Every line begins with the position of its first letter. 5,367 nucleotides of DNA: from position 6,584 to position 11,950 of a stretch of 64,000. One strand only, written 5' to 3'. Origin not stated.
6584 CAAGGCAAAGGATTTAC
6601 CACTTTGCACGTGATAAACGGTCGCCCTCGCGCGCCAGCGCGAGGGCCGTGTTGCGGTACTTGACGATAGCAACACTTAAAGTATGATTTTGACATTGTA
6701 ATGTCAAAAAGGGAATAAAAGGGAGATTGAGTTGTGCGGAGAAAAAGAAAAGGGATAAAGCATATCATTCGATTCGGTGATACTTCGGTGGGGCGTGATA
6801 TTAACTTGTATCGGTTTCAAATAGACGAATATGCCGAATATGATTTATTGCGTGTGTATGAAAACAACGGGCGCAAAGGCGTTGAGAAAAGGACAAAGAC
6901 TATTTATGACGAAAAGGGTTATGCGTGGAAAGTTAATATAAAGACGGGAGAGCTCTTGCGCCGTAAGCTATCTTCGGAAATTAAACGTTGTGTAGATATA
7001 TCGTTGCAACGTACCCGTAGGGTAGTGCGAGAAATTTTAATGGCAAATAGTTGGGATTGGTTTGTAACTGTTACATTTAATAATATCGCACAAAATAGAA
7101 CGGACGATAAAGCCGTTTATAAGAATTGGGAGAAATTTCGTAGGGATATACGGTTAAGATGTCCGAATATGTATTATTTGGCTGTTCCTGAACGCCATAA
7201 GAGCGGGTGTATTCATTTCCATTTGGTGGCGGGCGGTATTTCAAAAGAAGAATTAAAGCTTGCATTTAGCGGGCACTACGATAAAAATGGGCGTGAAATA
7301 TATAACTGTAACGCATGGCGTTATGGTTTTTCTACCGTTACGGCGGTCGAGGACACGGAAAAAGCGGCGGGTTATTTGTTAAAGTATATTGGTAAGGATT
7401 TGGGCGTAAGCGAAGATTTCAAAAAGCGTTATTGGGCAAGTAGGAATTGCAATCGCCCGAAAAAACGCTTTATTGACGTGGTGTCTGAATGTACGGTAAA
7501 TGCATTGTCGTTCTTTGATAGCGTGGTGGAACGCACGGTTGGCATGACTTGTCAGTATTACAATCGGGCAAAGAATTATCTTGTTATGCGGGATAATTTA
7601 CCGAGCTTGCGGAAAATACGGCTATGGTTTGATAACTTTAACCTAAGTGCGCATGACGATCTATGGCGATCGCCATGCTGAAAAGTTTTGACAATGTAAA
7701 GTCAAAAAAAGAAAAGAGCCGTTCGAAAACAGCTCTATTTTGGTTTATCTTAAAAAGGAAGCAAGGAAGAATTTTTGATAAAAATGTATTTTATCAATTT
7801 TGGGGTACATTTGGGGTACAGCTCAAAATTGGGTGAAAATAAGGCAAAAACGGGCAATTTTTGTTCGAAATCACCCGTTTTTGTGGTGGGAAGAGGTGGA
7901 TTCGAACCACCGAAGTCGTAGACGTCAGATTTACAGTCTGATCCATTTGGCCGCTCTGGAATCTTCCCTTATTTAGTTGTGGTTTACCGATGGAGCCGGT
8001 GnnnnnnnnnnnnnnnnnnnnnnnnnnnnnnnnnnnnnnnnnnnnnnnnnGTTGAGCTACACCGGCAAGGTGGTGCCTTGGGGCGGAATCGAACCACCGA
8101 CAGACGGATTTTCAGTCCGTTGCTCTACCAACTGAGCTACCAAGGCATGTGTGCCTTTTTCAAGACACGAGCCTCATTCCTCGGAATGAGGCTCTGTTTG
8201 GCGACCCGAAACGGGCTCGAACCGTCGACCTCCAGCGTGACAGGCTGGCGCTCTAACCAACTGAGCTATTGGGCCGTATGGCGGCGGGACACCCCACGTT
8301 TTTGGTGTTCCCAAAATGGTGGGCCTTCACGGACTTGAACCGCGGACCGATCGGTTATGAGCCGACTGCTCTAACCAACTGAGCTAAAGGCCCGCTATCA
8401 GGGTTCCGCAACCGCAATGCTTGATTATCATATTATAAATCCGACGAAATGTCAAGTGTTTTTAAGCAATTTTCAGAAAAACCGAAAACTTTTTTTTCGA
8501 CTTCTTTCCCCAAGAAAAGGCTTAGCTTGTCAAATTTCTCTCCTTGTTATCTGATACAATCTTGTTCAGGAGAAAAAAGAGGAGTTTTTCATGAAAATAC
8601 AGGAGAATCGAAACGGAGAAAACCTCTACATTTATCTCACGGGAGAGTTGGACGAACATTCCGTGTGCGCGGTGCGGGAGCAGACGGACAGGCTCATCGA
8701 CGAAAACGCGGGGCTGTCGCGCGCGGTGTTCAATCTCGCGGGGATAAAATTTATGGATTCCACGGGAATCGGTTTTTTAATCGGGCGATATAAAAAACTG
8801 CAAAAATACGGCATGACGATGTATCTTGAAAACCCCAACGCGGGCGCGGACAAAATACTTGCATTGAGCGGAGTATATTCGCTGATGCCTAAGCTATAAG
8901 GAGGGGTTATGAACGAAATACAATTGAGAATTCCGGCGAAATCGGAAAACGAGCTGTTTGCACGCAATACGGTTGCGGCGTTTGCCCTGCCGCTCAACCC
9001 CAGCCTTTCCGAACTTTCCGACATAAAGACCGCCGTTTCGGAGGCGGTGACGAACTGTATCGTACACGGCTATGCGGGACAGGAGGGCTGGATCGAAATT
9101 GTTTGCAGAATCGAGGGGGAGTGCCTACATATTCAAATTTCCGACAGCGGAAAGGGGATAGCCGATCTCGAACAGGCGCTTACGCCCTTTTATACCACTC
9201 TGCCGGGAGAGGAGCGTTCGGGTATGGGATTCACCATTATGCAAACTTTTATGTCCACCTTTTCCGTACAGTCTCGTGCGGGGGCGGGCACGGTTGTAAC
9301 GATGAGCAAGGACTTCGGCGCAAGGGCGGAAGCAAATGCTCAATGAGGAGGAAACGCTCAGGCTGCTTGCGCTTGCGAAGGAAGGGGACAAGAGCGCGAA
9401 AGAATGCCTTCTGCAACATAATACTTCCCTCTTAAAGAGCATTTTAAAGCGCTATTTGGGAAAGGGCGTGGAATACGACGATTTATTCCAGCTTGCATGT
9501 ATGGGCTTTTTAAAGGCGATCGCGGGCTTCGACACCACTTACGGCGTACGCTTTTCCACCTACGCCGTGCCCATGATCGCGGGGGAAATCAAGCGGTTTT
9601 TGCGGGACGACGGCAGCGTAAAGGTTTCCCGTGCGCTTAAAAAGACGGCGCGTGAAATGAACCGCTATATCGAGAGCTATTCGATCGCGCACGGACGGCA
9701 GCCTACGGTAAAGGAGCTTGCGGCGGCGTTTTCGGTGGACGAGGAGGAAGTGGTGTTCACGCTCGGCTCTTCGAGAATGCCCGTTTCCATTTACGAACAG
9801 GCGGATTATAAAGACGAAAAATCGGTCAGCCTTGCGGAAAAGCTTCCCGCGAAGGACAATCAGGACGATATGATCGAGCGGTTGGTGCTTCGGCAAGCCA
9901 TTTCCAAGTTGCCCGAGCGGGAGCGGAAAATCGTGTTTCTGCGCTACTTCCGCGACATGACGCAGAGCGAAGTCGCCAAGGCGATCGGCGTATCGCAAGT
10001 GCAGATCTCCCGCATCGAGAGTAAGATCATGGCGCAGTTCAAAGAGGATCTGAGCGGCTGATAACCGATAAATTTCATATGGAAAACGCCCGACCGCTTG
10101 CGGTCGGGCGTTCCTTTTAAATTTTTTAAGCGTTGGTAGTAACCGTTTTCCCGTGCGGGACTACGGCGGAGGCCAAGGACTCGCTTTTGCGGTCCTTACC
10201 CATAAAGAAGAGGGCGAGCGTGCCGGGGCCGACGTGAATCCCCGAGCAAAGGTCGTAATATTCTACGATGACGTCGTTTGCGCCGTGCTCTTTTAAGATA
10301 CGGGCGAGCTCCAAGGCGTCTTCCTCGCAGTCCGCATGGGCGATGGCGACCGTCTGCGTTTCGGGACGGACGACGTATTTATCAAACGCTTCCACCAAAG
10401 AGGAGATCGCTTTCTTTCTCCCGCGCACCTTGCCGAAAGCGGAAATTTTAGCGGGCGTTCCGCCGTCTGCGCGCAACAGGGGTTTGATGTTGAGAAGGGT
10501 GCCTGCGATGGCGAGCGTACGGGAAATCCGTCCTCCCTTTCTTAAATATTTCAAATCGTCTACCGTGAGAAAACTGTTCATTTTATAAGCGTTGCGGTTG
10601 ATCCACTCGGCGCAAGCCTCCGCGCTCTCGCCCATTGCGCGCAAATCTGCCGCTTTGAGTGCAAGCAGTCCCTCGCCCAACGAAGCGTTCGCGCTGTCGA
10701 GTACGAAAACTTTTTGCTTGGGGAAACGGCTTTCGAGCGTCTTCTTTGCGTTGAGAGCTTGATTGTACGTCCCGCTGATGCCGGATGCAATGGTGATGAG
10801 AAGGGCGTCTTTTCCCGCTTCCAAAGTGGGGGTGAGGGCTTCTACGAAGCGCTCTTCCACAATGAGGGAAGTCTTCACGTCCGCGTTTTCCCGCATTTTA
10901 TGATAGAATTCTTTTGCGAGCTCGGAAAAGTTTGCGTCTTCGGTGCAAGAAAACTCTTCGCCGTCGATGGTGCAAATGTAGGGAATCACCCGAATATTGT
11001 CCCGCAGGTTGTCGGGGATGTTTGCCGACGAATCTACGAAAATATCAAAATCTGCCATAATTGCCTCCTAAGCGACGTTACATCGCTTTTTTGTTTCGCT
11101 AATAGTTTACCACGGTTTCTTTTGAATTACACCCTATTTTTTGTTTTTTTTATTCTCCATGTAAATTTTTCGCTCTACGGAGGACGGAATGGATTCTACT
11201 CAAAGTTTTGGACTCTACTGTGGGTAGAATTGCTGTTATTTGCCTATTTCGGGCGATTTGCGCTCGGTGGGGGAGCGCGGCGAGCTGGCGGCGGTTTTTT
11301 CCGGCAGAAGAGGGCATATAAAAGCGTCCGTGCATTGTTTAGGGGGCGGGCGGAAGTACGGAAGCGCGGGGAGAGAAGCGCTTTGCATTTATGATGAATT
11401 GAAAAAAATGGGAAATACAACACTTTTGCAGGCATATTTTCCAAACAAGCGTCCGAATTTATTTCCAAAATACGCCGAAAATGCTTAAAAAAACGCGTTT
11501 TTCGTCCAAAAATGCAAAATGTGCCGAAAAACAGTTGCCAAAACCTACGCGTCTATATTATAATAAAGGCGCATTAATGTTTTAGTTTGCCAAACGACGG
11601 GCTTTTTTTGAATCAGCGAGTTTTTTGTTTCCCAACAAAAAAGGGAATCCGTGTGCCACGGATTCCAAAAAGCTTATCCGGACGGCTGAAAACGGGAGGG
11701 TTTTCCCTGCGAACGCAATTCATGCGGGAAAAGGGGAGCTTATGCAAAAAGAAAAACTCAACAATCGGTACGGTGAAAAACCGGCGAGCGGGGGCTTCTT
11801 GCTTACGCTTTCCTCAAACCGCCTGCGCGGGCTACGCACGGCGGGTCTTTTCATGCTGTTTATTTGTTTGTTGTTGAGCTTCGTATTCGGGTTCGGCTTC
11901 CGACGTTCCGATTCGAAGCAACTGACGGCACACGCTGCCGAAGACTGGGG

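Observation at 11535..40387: A 29-kb three-gene operon that looks like a self-contained cohesin-dockerin surface assembly built around a 7,132-aa protein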

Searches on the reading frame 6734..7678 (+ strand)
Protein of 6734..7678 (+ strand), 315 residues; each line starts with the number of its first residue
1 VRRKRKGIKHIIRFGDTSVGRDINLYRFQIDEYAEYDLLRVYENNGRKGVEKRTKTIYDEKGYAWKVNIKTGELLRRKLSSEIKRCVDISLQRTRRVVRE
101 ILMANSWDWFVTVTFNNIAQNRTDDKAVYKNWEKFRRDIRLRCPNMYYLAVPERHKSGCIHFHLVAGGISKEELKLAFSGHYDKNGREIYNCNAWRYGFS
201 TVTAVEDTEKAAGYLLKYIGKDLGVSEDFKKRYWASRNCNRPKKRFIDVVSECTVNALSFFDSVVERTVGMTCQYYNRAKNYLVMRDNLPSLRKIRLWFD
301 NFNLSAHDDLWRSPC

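Call 13: search_protein_families(library=pfam, proteins=[window:6734-7678:+])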
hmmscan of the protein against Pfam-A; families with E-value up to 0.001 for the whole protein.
window:6734-7678:+ (315 aa): 1 family
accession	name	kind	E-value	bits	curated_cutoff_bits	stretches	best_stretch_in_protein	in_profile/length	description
PF23343.2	REP_ORF2-G2P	-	6.9e-15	55.6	27.8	1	108-222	1-98/99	Replication-associated protein ORF2/G2P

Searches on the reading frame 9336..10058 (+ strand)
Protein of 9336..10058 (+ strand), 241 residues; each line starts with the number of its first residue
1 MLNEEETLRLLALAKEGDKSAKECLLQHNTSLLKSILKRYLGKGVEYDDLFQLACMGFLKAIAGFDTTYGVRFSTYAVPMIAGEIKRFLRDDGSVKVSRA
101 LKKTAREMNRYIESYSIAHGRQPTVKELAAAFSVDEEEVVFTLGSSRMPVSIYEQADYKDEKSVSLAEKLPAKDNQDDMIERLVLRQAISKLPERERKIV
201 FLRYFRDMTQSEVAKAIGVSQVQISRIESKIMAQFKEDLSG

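Call 13: search_protein_families(library=pfam, proteins=[window:9336-10058:+])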
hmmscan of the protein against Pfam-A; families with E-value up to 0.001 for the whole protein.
window:9336-10058:+ (241 aa): 7 families
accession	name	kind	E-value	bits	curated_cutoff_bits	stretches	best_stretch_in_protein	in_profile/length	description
PF04542.20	Sigma70_r2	-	3.5e-17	62.4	24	1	25-92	1-68/71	Sigma-70 region 2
PF04545.22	Sigma70_r4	-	9.2e-15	54.3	24.1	1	188-234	1-47/50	Sigma-70, region 4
PF08281.18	Sigma70_r4_2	-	1.9e-09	37.4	25.7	1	184-221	3-40/54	Sigma-70, region 4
PF01381.28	HTH_3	-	2.8e-07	30.9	23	1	206-230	8-32/55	Helix-turn-helix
PF04539.22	Sigma70_r3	-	4.5e-06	27.1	25.3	1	106-152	4-50/78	Sigma-70 region 3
PF07638.17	Sigma70_ECF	-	3.2e-05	24.3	21.1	0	175-227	118-171/185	ECF sigma factor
PF13560.12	HTH_31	-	0.00096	19.9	27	0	206-229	13-36/64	Helix-turn-helix domain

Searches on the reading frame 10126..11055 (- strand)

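Call 13: search_protein_families(library=pfam, proteins=[window:10126-11055:-])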
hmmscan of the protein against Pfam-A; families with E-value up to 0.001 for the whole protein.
window:10126-11055:- (309 aa): 1 family
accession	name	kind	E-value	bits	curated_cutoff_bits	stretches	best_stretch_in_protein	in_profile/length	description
PF02645.21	DegV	-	2e-65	221.3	27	1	3-285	2-278/280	Uncharacterised protein, DegV family COG1307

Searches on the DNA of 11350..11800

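Call 80: search_rna_families(source=window, start=11350, end=11800, threshold=evalue, max_evalue=1)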
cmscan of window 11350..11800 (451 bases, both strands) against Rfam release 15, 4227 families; matches with E-value up to 1: 2.
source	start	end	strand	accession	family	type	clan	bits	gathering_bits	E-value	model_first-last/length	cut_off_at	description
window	11533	11679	+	RF03546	Flavivirus-5UTR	Cis-reg;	CL00129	22.7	80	0.02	1-156/156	no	Flavivirus 5' UTR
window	11613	11676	+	RF02973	Enterococcus-1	Gene; sRNA;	-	22.3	71.4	0.025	1-152/152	no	Enterococcus-1 RNA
